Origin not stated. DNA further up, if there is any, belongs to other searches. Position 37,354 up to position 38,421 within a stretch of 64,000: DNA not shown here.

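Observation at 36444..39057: Orphan LytTR response regulator with two identically spaced 9-N12-9 boxes: a compact regulon driving two unknown secreted proteins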

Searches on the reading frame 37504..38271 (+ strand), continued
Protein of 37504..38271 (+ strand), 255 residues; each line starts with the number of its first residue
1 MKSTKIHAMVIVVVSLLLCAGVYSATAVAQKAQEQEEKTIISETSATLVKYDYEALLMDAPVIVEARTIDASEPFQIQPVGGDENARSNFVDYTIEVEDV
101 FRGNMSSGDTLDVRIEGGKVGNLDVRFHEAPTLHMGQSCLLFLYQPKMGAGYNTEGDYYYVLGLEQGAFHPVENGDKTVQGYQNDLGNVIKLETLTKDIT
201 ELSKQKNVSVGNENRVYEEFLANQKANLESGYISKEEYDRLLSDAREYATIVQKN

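Call 66: find_encoding_contigs(protein=P0021, flank=6000, max_places=1)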
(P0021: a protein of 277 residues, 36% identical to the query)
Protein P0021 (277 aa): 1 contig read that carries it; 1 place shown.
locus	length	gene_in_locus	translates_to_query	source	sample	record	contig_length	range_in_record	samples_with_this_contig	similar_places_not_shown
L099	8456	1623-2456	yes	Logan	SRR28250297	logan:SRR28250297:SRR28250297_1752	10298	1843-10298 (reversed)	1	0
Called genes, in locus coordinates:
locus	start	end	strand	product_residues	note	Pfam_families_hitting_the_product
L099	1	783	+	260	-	?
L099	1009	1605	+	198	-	PF00413:Peptidase_M10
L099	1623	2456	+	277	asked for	-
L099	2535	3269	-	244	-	PF05857:TraX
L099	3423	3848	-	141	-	PF01035:DNA_binding_1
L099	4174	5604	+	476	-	PF01266:DAO, PF04324:Fer2_BFD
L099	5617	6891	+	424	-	PF00070:Pyr_redox (faint), PF00890:FAD_binding_2 (faint), PF01266:DAO (faint), PF03486:HI0933_like (faint), PF07992:Pyr_redox_2, PF12831:FAD_oxidored (weak), PF13450:NAD_binding_8 (weak), PF13738:Pyr_redox_3 (weak)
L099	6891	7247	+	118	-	PF07892:DUF1667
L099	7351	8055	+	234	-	-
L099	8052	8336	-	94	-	-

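Call 82: search_protein_representatives(alignment_id=A1)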
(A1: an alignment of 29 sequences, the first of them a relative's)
Query: 29 sequences, 255 profile positions. Proteins with E-value up to 0.001 (for the whole library): 7173; up to 1e-10: 821; up to 1e-30: 296. The best 150 are listed.
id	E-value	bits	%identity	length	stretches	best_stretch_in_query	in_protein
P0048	1.6e-118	410.9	-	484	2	57-254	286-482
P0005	5.9e-88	310.7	-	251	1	5-255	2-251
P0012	4.8e-86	304.4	-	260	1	3-254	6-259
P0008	7.2e-83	294.1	-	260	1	1-254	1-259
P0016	5.8e-82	291.1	-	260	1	5-255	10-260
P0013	1.4e-80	286.5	-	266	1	1-254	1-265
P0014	2.7e-79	282.3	-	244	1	1-255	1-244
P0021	5.6e-78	278.0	-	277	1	12-255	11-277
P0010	8.5e-78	277.4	-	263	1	2-255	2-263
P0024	1.6e-76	273.2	-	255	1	2-255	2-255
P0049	4.2e-75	268.6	-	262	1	1-255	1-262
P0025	8.0e-75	267.7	-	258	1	3-255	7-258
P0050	4.9e-74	265.1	-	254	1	9-255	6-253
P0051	4.7e-72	258.6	-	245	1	3-245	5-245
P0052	7.0e-72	258.0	-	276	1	4-255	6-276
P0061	1.1e-68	247.6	-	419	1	29-255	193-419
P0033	1.4e-68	247.2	-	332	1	1-255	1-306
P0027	2.1e-65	236.8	-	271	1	1-254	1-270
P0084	2.5e-62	226.7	-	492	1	36-254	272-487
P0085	4.2e-62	226.0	-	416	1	45-255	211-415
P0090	2.1e-61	223.7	-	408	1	38-255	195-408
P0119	2.1e-56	207.3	-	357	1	41-255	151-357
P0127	4.8e-55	202.9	-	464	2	1-217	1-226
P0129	1.2e-54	201.6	-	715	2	29-254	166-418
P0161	4.1e-51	190.0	-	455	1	42-255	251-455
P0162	4.8e-51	189.8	-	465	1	42-254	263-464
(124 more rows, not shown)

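Call 83: search_protein_families(library=pfam, proteins=[P0061, P0084, P0085, P0090, P0129, P0161, P0162, P0119, P0127, P0048], max_evalue=0.001)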
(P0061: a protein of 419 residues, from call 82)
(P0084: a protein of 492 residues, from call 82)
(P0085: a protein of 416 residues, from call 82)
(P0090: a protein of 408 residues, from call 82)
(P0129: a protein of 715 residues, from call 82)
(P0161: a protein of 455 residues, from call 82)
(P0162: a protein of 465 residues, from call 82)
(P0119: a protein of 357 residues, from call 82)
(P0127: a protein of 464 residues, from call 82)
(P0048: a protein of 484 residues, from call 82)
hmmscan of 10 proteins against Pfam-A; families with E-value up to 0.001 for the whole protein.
P0061 (419 aa): 2 families
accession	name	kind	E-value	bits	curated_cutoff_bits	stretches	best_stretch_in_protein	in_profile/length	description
PF00413.30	Peptidase_M10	-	4.2e-14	53.2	24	1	117-191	83-159/159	Matrixin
PF13688.12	Reprolysin_5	-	0.00019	22.2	27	1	97-163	101-163/196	Metallo-peptidase family M12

P0084 (492 aa): 0 families

P0085 (416 aa): 2 families
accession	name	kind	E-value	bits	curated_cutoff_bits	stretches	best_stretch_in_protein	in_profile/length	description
PF00413.30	Peptidase_M10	-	7.7e-12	45.8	24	1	98-193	66-159/159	Matrixin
PF13209.11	DUF4017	-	0.00016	22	21.6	1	9-35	8-34/60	Protein of unknown function (DUF4017)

P0090 (408 aa): 1 family
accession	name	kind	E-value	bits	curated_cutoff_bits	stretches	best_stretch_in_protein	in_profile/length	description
PF00413.30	Peptidase_M10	-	8.1e-09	36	24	1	102-179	83-159/159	Matrixin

P0129 (715 aa): 1 family
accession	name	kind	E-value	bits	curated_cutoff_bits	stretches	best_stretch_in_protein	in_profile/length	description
PF20251.4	Big_14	-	3e-07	30.8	27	1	69-139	20-90/104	Bacterial Ig-like domain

P0161 (455 aa): 0 families

P0162 (465 aa): 0 families

P0119 (357 aa): 1 family
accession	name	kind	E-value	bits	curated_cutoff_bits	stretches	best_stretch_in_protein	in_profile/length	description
PF07833.16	Cu_amine_oxidN1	-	2.8e-05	24.5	24.2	1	110-152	5-49/108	Copper amine oxidase N-terminal domain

P0127 (464 aa): 0 families

P0048 (484 aa): 0 families

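Call 95: search_protein_families(library=phrogs, proteins=[window:37504-38271:+, L097:907-1578:+, L097:334-897:+, L001:4368-4982:+], max_evalue=0.01)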
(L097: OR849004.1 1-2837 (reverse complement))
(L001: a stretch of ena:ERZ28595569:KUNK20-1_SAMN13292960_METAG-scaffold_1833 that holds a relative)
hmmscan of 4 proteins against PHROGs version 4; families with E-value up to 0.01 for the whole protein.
window:37504-38271:+ (255 aa): 0 families

L097:907-1578:+ (223 aa): 3 families
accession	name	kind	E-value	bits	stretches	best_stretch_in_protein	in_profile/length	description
phrog_478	-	integration and excision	0.00051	21.1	1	3-109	1-97/129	site-specific recombination directionality factor RDF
phrog_5610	-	unknown function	0.0038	17.8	1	3-123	1-117/316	-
phrog_12816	-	unknown function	0.0051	18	1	5-78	3-80/140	-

L097:334-897:+ (187 aa): 0 families

L001:4368-4982:+ (204 aa): 0 families

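Call 96: search_solved_structures(query=A1, max_evalue=1)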
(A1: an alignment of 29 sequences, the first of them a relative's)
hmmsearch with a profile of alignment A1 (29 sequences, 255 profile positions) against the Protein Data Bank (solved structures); distinct sequences matched with E-value up to 1: 6.
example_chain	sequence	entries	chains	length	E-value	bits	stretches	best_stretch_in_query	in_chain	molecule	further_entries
4azi_A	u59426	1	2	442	0.079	15.3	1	158-191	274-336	BETA-N-ACETYLHEXOSAMINIDASE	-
2yla_A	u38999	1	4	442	0.26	13.7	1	158-194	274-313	BETA-N-ACETYLHEXOSAMINIDASE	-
2yl5_A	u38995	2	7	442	0.26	13.7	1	158-194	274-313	BETA-N-ACETYLHEXOSAMINIDASE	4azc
4azg_A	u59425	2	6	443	0.26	13.7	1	158-194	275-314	BETA-N-ACETYLHEXOSAMINIDASE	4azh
4azc_A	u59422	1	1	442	0.26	13.6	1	158-194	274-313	BETA-N-ACETYLHEXOSAMINIDASE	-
2yl9_A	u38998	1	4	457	0.26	13.6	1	158-194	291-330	BETA-N-ACETYLHEXOSAMINIDASE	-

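Call 98: fold_search(model_id=the predicted structure, library=viral)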
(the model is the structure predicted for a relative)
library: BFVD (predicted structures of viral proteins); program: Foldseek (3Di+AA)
matches with E <= 10: 567; with E <= 0.001: 0
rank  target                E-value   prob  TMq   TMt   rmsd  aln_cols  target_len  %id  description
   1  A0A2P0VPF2            7.8e-03  0.63  0.25  0.21  18.7       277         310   11  Uncharacterized protein [Ralstonia phage RsoP1IDN]
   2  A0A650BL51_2          8.2e-03  0.13  0.11  0.03  28.9       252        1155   12  Orf1a polyprotein [Botrylloides leachii nidovirus]
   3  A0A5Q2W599            9.8e-03  0.77  0.21  0.21  13.4       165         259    8  (no name in the UniProt tables at hand)
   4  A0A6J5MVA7            1.1e-02  0.72  0.21  0.31  19.3       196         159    8  Uncharacterized protein [uncultured Caudovirales phage]
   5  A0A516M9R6            1.3e-02  0.80  0.18  0.26  15.7       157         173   10  (no name in the UniProt tables at hand)
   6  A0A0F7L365            1.3e-02  0.57  0.18  0.21  17.6       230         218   10  Uncharacterized protein [uncultured marine virus]
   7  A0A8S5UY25            1.6e-02  0.72  0.24  0.29  11.8       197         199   11  Uncharacterized protein [Siphoviridae sp. ctjKY6]
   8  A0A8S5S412            1.7e-02  0.57  0.19  0.17  12.4       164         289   10  Single stranded DNA binding protein [Siphoviridae sp. ctJ7x27]
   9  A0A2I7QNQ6            2.0e-02  0.38  0.18  0.13  19.7       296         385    8  (no name in the UniProt tables at hand)
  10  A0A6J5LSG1            2.3e-02  0.80  0.23  0.34  11.3       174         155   10  Uncharacterized protein [uncultured Caudovirales phage]
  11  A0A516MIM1            2.3e-02  0.63  0.24  0.22  11.5       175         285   10  (no name in the UniProt tables at hand)
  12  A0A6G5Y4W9            2.3e-02  0.44  0.22  0.21  21.7       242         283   10  (no name in the UniProt tables at hand)
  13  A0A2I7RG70            2.7e-02  0.63  0.22  0.30  11.2       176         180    8  (no name in the UniProt tables at hand)
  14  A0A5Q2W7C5            3.2e-02  0.82  0.23  0.27  15.7       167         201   12  (no name in the UniProt tables at hand)
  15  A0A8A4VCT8            3.4e-02  0.75  0.21  0.29  16.5       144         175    8  (no name in the UniProt tables at hand)
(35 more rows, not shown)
